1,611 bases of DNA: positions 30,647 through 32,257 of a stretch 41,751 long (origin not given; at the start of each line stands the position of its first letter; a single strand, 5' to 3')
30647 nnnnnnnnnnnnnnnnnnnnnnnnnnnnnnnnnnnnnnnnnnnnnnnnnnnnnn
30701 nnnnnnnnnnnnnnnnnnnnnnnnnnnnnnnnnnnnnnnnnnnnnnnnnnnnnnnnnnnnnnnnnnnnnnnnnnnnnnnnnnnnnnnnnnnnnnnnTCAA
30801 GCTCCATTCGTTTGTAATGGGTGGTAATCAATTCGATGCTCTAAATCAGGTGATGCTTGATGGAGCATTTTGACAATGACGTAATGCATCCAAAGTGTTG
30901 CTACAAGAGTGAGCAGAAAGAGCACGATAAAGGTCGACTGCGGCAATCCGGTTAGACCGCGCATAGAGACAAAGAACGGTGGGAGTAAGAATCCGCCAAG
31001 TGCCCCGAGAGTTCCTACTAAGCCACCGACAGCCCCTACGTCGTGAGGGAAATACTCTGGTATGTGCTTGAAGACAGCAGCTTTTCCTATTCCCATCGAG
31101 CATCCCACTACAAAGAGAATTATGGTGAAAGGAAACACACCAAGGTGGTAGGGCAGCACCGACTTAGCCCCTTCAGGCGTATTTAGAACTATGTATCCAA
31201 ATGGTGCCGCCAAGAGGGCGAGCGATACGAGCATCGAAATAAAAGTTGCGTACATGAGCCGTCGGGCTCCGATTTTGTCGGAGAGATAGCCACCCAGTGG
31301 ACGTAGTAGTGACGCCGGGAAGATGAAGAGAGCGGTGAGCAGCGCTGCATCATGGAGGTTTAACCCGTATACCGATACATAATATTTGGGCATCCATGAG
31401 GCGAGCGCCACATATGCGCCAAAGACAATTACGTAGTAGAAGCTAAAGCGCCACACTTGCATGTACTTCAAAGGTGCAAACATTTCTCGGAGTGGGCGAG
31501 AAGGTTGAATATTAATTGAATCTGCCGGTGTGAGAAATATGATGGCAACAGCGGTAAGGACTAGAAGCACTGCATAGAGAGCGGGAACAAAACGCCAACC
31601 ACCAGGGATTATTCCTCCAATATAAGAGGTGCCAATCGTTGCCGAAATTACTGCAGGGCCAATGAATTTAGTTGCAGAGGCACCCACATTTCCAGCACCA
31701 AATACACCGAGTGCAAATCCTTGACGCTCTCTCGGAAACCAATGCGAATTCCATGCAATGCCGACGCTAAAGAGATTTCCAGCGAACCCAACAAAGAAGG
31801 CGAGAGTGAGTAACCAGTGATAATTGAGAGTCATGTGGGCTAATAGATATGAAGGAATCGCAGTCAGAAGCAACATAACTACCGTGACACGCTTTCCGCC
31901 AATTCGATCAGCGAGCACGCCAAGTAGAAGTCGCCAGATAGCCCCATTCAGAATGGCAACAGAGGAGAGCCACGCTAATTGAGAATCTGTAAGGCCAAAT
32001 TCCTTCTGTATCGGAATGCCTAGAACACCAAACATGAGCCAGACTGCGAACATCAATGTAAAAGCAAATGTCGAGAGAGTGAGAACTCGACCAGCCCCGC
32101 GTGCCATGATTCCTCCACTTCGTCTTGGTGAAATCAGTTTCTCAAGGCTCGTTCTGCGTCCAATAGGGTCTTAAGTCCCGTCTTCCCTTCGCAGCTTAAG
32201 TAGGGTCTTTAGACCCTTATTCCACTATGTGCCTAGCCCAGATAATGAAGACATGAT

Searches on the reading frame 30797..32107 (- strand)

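Call 3: search_protein_families(library=pfam, proteins=[window:30797-32107:-], max_evalue=0.01)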
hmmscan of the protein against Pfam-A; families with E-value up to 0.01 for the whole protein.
window:30797-32107:- (436 aa): 2 families
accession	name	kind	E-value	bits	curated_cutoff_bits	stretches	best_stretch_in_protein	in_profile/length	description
PF07690.21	MFS_1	-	1.4e-48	166.1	33.4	2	14-376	4-347/347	Major Facilitator Superfamily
PF01306.25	LacY_symp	-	0.00017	21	24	1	213-304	4-91/413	LacY proton/sugar symporter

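Call 4: search_protein_families(library=ncbifam, proteins=[window:30797-32107:-], max_evalue=0.01)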
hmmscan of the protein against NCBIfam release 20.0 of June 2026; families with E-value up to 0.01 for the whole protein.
window:30797-32107:- (436 aa): 22 families
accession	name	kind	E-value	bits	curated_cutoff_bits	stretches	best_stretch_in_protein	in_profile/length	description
TIGR00886.1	2A0108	subfamily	1.6e-65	221.6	311.7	1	7-372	1-368/368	NarK family nitrate/nitrite MFS transporter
NF011608.0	PRK15034.1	subfamily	1.1e-19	70.8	836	1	5-409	32-454/462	nitrate/nitrite transporter NarU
TIGR00893.1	2A0114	subfamily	5.8e-18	65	395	1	30-407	17-395/399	D-galactonate transporter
NF049980.1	SfMCT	equivalog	1.4e-13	50.3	320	1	9-300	4-297/378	L-lactate MFS transporter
TIGR00881.1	2A0104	subfamily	1.8e-12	47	407.75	1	26-374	14-361/379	phosphoglycerate transporter protein PgtP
TIGR00883.1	2A0106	subfamily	2e-10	40.3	443.45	2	170-298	168-307/400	metabolite/H+ symporter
NF008586.0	PRK11551.1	equivalog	1.1e-08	34.5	410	1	27-307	35-310/406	3-(3-hydroxy-phenyl)propionate transporter MhpT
TIGR00895.1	2A0115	subfamily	1.8e-08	33.7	418.55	1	26-308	36-332/398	aromatic acid/H+ symport family MFS transporter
TIGR00890.1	2A0111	subfamily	3.5e-07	29.5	374.85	1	16-301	12-290/377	oxalate/formate antiport family MFS transporter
NF003024.0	PRK03893.1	subfamily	2.6e-06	26.5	604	2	32-140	46-158/497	sialate:H+ symport family MFS transporter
TIGR00710.1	efflux_Bcr_CflA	subfamily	3e-06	26.9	200.9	1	31-405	29-381/385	Bcr/CflA family efflux MFS transporter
NF007710.0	PRK10406.1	subfamily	2.6e-05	23.5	550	1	169-346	195-365/432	MFS family transporter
TIGR00897.2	2A0118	subfamily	6.6e-05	22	375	1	10-186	235-398/401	RbtT/DalT/CsbX family MFS transporter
TIGR00882.1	2A0105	subfamily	6.7e-05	22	220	1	215-304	4-86/396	oligosaccharide MFS transporter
NF053813.1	MFS_TcaB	equivalog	0.00012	20.9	475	1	32-111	31-109/396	putative multidrug effflux MFS transporter TcaB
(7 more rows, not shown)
